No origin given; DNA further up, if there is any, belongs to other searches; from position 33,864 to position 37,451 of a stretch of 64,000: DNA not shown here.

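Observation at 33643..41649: Convergent glycan assembly and export locus built around a GT4-GT4-FkbM fusion and a Wzm/Wzt exporter with a cap-reading-type Wzt domain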

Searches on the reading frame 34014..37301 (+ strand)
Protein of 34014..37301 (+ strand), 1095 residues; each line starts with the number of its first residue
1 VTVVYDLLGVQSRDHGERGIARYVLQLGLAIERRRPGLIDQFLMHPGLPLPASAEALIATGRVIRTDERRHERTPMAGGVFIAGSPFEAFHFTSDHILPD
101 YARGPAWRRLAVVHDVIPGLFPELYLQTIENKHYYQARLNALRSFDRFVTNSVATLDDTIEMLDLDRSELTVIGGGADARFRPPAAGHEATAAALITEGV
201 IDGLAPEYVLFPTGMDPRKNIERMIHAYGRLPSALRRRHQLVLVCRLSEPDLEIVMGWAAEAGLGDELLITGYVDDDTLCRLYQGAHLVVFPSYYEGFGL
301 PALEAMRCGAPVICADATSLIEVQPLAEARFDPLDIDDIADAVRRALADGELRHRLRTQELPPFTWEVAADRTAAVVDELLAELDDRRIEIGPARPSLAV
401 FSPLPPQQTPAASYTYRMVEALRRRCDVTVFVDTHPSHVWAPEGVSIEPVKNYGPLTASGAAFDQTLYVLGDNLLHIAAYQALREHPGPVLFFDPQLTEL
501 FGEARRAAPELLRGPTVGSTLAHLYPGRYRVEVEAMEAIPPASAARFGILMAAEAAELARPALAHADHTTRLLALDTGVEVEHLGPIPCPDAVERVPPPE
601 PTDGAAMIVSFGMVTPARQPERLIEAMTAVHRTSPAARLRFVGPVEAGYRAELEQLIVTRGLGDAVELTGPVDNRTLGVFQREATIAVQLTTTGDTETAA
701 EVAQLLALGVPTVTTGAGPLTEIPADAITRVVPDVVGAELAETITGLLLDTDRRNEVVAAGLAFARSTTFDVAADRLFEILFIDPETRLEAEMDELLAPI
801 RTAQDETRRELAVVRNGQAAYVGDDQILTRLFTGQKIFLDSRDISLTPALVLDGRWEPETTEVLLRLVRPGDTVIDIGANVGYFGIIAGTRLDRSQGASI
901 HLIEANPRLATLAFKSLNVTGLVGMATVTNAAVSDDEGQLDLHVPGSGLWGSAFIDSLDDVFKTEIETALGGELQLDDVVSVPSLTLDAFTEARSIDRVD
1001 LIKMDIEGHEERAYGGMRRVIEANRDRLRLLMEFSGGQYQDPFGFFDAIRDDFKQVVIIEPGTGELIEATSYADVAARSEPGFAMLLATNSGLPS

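Call 8: search_protein_families(library=pfam, proteins=[window:34014-37301:+], max_evalue=0.01)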
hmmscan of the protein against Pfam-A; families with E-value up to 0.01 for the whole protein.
window:34014-37301:+ (1095 aa): 6 families
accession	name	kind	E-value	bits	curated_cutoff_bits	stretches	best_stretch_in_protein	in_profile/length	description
PF00534.26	Glycos_transf_1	-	6.5e-40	136.9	26.4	2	206-358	15-167/172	Glycosyl transferases group 1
PF13692.12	Glyco_trans_1_4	-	3.6e-30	105.5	27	2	208-349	3-142/142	Glycosyl transferases group 1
PF05050.19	Methyltransf_21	-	6.2e-14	52.9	22.7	1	876-1050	1-163/173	Methyltransferase FkbM domain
PF13524.12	Glyco_trans_1_2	-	2.5e-09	37.6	25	2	621-766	3-130/144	Glycosyl transferase-like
PF20706.3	GT4-conflict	-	9.6e-09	35.1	26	1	275-320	271-316/385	Family 4 Glycosyltransferase in conflict systems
PF13439.12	Glyco_transf_4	-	0.00012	22.6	28.5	0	110-179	100-168/170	Glycosyltransferase Family 4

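Call 11: search_solved_structures(query=window:34014-37301:+, max_evalue=0.001)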
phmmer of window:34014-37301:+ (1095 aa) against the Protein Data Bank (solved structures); distinct sequences matched with E-value up to 0.001: 45.
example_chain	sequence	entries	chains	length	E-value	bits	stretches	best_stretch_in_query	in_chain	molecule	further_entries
6kih_A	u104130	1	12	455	1.2e-15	59.6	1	208-380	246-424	Tll1590 protein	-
7qsg_A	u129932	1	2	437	1.2e-14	56.3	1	215-383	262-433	D-inositol 3-phosphate glycosyltransferase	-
3c4q_A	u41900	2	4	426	4.1e-08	34.6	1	145-382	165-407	Predicted glycosyltransferases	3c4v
3c48_A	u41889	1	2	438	4.6e-08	34.5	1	145-382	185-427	Predicted glycosyltransferases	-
5i45_A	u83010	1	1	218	6.6e-08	34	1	260-360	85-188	Glycosyl transferases group 1 family protein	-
8b5s_B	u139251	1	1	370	4.1e-07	31.3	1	217-323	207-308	UDP-glucose:(Heptosyl) LPS alpha 1,3-glucosyltransferase WaaG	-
8b5q_A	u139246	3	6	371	4.2e-07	31.3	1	217-323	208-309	UDP-glucose:(Heptosyl) LPS alpha 1,3-glucosyltransferase WaaG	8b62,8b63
8b5s_A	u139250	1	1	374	4.2e-07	31.3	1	217-323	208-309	UDP-glucose:(Heptosyl) LPS alpha 1,3-glucosyltransferase WaaG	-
3fro_A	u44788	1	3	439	2.5e-06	28.7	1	218-373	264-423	GlgA glycogen synthase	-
2bis_A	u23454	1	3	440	2.5e-06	28.7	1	218-373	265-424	GLGA GLYCOGEN SYNTHASE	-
3l01_A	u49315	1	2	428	3e-06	28.5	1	218-373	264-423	GlgA glycogen synthase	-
9m88_C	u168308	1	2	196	6.2e-06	27.4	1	218-320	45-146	Glycogen synthase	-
2bfw_A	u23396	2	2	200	6.5e-06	27.4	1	218-320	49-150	GLGA GLYCOGEN SYNTHASE | PGS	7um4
7w41_A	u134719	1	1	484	3.9e-05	24.8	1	218-320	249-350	Gastrin-releasing peptide receptor,GlgA glycogen synthase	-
6hll_A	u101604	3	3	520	3.9e-05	24.8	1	218-320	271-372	Substance-P receptor,GlgA glycogen synthase,Substance-P receptor | Substance-P receptor,Substance-P receptor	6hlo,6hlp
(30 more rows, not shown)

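Call 13: search_protein_families(library=ncbifam, proteins=[window:34014-37301:+], max_evalue=0.01)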
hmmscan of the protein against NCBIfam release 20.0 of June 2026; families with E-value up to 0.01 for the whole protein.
window:34014-37301:+ (1095 aa): 26 families (the best 25 are shown)
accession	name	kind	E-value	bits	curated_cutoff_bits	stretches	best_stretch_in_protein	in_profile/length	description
TIGR04047.1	MSMEG_0565_glyc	hypoth_equivalog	3.2e-28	98.9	259.85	2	170-375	161-369/373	MSMEG_0565 family glycosyltransferase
NF041876.1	EPS_EpsE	equivalog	2.6e-23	82.9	400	2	544-762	161-373/389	exopolysaccharide biosynthesis GT4 family glycosyltransferase EpsE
TIGR03449.1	mycothiol_MshA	equivalog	3.7e-21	75.5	462.5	2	144-379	164-402/406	D-inositol-3-phosphate glycosyltransferase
TIGR01444.1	fkbM_fam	subfamily_domain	1.7e-18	67.5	37.7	1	873-1028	1-138/143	FkbM family methyltransferase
TIGR03999.1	thiol_BshA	equivalog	3.7e-13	49.2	273.7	1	217-359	210-348/375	N-acetyl-alpha-D-glucosaminyl L-malate synthase BshA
NF038295.1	EPS_HpsP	equivalog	4.8e-13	48.9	550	1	208-374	209-381/388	hormogonium polysaccharide biosynthesis glycosyltransferase HpsP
NF038255.1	exopoly_VpsD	equivalog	2.5e-11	43.1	300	2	608-722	206-319/381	VpsD family glycosyltransferase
TIGR03088.1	stp2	hypoth_equivalog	4e-11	42.6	409.05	2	209-349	197-338/374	TIGR03088 family PEP-CTERM/XrtA system glycosyltransferase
TIGR02149.1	glgA_Coryne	subfamily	5.7e-11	42.2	302.4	1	140-377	140-387/391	glycogen synthase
NF053787.1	GlcN_PG_synth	equivalog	1e-10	41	480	1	270-367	246-346/361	N-acetylglucosaminyl phosphatidylglycerol synthase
TIGR02472.1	sucr_P_syn_N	equivalog_domain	3.8e-08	32.6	576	2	156-245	196-286/439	sucrose-phosphate synthase, putative, glycosyltransferase domain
TIGR04157.1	glyco_rSAM_CFB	subfamily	8.4e-08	31.6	400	1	267-323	282-338/406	TIGR04157 family glycosyltransferase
TIGR02095.1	glgA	subfamily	6.7e-06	25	328.45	1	231-321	316-404/477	glycogen/starch synthase, ADP-glucose type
NF049987.1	DaglGlyslTfaseDgs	equivalog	1.6e-05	24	500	1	267-317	213-263/332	processive diacylglycerol alpha-glucosyltransferase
NF012028.0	PRK15484.1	subfamily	5.2e-05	22.5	618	1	264-354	255-349/380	lipopolysaccharide N-acetylglucosaminyltransferase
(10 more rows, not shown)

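Call 14: find_homologous_proteins(query=window:34014-37301:+, max_evalue=1e-10)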
Query window:34014-37301:+ (1095 aa): 686 proteins with E <= 1e-10 among 8000 candidates; the best 120 are listed.
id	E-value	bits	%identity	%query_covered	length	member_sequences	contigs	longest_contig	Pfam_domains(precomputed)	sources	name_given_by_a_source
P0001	0.0e+0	2434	100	100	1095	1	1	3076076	PF00534.27,PF05050.20,PF13524.13,PF20706.4,PF13692.13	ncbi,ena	-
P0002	0.0e+0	1756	71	100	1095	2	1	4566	PF00534.27,PF05050.20,PF13524.13,PF20706.4,PF13692.13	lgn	-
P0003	0.0e+0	1437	60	100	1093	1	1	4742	PF00534.27,PF05050.20,PF13524.13,PF13439.13,PF20706.4,PF13692.13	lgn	-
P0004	0.0e+0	1436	60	100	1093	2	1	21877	PF00534.27,PF05050.20,PF13524.13,PF13439.13,PF20706.4,PF13692.13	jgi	-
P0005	0.0e+0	1308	57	100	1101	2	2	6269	PF00534.27,PF05050.20,PF20706.4,PF13692.13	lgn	-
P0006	0.0e+0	1305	56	100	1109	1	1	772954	PF00534.27,PF05050.20,PF13524.13,PF20706.4,PF13692.13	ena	-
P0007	0.0e+0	1291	56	100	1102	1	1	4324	PF00534.27,PF05050.20,PF13524.13,PF20706.4,PF13692.13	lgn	-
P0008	0.0e+0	1258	55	100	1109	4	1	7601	PF00534.27,PF05050.20,PF13524.13,PF20706.4,PF13692.13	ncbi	ncbi:MAG: FkbM family methyltransferase [Acidimicrobiales bacterium]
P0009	0.0e+0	1200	52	100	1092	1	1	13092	PF00534.27,PF05050.20,PF13524.13,PF13439.13,PF20706.4,PF13692.13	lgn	-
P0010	0.0e+0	1185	52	100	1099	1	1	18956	PF00534.27,PF05050.20,PF13524.13,PF13439.13,PF20706.4,PF13692.13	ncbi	ncbi:MAG: FkbM family methyltransferase [Acidimicrobiales bacterium]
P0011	0.0e+0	1178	52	100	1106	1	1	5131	PF00534.27,PF05050.20,PF13524.13,PF13439.13,PF20706.4,PF13692.13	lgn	-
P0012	0.0e+0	1158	50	100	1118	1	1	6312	PF00534.27,PF05050.20,PF13524.13,PF13439.13,PF20706.4,PF13692.13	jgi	jgi:FkbM family methyltransferase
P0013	0.0e+0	1127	51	99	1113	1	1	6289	PF00534.27,PF05050.20,PF13524.13,PF13439.13,PF20706.4,PF13692.13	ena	-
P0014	0.0e+0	1122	51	99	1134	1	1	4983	PF00534.27,PF05050.20,PF13524.13,PF13439.13,PF20706.4,PF13692.13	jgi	jgi:FkbM family methyltransferase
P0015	0.0e+0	1115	50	99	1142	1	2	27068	PF00534.27,PF05050.20,PF13524.13,PF13439.13,PF20706.4,PF13692.13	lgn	-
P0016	0.0e+0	1103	51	99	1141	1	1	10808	PF00534.27,PF05050.20,PF13524.13,PF13439.13,PF20706.4,PF13692.13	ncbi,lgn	ncbi:MAG: FkbM family methyltransferase [Actinomycetota bacterium]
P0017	0.0e+0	1099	50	99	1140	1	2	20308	PF00534.27,PF05050.20,PF13439.13,PF20706.4,PF13692.13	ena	-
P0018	0.0e+0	1090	49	100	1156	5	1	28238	PF00534.27,PF05050.20,PF13439.13,PF20706.4,PF13692.13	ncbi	-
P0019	0.0e+0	1082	48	99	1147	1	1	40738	PF00534.27,PF05050.20,PF13439.13,PF20706.4,PF13692.13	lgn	-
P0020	0.0e+0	1077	48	100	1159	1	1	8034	PF00534.27,PF05050.20,PF13439.13,PF20706.4,PF13692.13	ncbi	-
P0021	0.0e+0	1073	48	99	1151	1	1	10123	PF00534.27,PF05050.20,PF13439.13,PF20706.4,PF13692.13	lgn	-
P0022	0.0e+0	1057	48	100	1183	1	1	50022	PF00534.27,PF05050.20,PF20706.4,PF13692.13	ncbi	-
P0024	1.8e-227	776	49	71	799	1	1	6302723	PF00534.27,PF13524.13,PF13439.13,PF20706.4,PF13692.13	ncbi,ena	-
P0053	1.5e-182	627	44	69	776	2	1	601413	PF00534.27,PF13524.13,PF13439.13,PF20706.4,PF13692.13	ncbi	ncbi:MAG: glycosyltransferase [Acidimicrobiales bacterium]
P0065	8.8e-174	598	41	72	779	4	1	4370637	PF00534.27,PF13524.13,PF13439.13,PF20706.4,PF13692.13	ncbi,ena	-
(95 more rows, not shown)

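Call 15: find_encoding_contigs(protein=P0001, flank=10000, max_places=2)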
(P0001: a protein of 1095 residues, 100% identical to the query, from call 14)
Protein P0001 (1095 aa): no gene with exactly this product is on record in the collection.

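Call 16: find_encoding_contigs(protein=P0006, flank=10000, max_places=2)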
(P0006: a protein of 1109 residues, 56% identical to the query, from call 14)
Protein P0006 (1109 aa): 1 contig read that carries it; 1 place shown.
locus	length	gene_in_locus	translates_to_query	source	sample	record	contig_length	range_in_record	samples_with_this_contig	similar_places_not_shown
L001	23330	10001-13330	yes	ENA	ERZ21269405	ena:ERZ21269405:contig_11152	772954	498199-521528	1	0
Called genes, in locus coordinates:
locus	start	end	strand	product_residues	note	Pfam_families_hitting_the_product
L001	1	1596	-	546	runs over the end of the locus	PF03255:ACCA (faint), PF01039:Carboxyl_trans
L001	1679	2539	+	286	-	PF00753:Lactamase_B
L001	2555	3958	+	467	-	PF26299:MurL_N (weak), PF26298:MurL_epimerase_C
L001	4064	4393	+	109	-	-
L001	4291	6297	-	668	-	PF07394:DUF1501, PF13946:DUF4214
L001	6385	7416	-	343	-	PF08811:DUF1800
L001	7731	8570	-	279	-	PF10021:PARG_cat_microb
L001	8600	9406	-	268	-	PF00296:Bac_luciferase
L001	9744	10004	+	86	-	-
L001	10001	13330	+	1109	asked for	PF13692:Glyco_trans_1_4, PF20706:GT4-conflict, PF13524:Glyco_trans_1_2 (faint), PF00534:Glycos_transf_1, PF05050:Methyltransf_21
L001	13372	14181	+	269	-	PF08241:Methyltransf_11 (weak)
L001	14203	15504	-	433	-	PF00005:ABC_tran, PF14524:Wzt_C (weak)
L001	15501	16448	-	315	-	PF01061:ABC2_membrane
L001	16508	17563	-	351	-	PF00685:Sulfotransfer_1 (weak), PF13469:Sulfotransfer_3 (faint)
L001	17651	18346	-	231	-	PF00293:NUDIX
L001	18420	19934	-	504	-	PF01966:HD, PF13487:HD_5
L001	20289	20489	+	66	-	-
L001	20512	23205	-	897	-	PF00772:DnaB, PF03796:DnaB_C, PF13481:AAA_25, PF14890:Intein_splicing, PF14528:LAGLIDADG_3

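Call 17: find_encoding_contigs(protein=P0022, flank=10000, max_places=2)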
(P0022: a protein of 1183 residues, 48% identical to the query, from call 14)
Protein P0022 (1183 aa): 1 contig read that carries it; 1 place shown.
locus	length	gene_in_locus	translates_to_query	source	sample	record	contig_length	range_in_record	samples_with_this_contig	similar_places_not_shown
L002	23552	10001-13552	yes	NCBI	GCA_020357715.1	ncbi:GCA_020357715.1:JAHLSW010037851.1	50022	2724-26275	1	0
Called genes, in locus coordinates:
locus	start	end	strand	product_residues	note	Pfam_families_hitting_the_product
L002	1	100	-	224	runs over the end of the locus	PF00072:Response_reg, PF00486:Trans_reg_C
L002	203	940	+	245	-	PF02463:SMC_N (weak), PF00005:ABC_tran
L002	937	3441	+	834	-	PF02687:FtsX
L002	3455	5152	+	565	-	PF00144:Beta-lactamase, PF13354:Beta-lactamase2 (faint)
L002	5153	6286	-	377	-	PF21320:WHD_Rv2258c, PF13489:Methyltransf_23, PF00891:Methyltransf_2 (weak), PF05175:MTS (weak), PF13847:Methyltransf_31, PF08241:Methyltransf_11, PF08242:Methyltransf_12, PF13649:Methyltransf_25, +1 more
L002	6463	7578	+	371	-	PF10708:DUF2510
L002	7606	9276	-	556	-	PF13524:Glyco_trans_1_2 (weak), PF00534:Glycos_transf_1, PF13692:Glyco_trans_1_4, PF20706:GT4-conflict (weak)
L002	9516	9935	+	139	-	-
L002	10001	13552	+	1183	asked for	PF00534:Glycos_transf_1, PF13692:Glyco_trans_1_4, PF20706:GT4-conflict, PF00534:Glycos_transf_1, PF13692:Glyco_trans_1_4, PF05050:Methyltransf_21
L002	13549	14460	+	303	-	PF05050:Methyltransf_21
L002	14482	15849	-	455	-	PF00005:ABC_tran, PF14524:Wzt_C (faint)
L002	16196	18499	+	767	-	-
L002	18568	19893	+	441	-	PF07394:DUF1501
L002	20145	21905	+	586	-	PF07638:Sigma70_ECF (faint), PF08281:Sigma70_r4_2, PF04545:Sigma70_r4, PF00353:HemolysinCabind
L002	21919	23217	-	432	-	PF05977:MFS_3, PF07690:MFS_1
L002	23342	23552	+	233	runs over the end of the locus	PF00795:CN_hydrolase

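Call 18: find_encoding_contigs(protein=P0024, flank=10000, max_places=1)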
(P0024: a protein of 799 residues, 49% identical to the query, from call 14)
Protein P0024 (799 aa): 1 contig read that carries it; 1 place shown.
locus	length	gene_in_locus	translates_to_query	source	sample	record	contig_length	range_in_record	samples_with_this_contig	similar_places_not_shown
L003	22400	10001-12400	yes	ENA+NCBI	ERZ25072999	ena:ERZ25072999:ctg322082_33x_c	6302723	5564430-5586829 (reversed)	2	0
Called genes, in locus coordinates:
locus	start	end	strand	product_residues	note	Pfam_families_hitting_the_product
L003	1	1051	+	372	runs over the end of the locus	PF00296:Bac_luciferase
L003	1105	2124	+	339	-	PF00009:GTP_EFTU, PF02492:cobW, PF07683:CobW_C (weak)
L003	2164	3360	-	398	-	PF02515:CoA_transf_3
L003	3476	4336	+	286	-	PF00753:Lactamase_B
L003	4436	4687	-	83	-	PF10041:DUF2277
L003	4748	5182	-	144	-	-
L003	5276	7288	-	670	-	PF07394:DUF1501, PF13946:DUF4214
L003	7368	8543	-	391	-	PF08811:DUF1800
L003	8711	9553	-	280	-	PF00296:Bac_luciferase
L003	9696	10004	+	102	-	-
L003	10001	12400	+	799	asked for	PF13439:Glyco_transf_4 (faint), PF00534:Glycos_transf_1, PF20706:GT4-conflict, PF13692:Glyco_trans_1_4, PF13524:Glyco_trans_1_2 (faint), PF00534:Glycos_transf_1 (weak)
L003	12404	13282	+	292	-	PF05050:Methyltransf_21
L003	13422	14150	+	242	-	PF13489:Methyltransf_23 (faint), PF08241:Methyltransf_11 (weak), PF13649:Methyltransf_25 (faint)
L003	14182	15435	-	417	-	PF00005:ABC_tran, PF14524:Wzt_C (weak)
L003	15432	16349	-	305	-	PF01061:ABC2_membrane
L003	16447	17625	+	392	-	PF13489:Methyltransf_23 (weak), PF03269:DUF268 (weak)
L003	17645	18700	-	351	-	PF13469:Sulfotransfer_3 (weak), PF00685:Sulfotransfer_1 (faint)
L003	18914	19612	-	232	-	PF00293:NUDIX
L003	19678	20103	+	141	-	PF00293:NUDIX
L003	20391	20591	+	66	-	-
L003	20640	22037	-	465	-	PF00772:DnaB, PF03796:DnaB_C, PF13481:AAA_25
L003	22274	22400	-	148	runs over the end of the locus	PF01281:Ribosomal_L9_N, PF03948:Ribosomal_L9_C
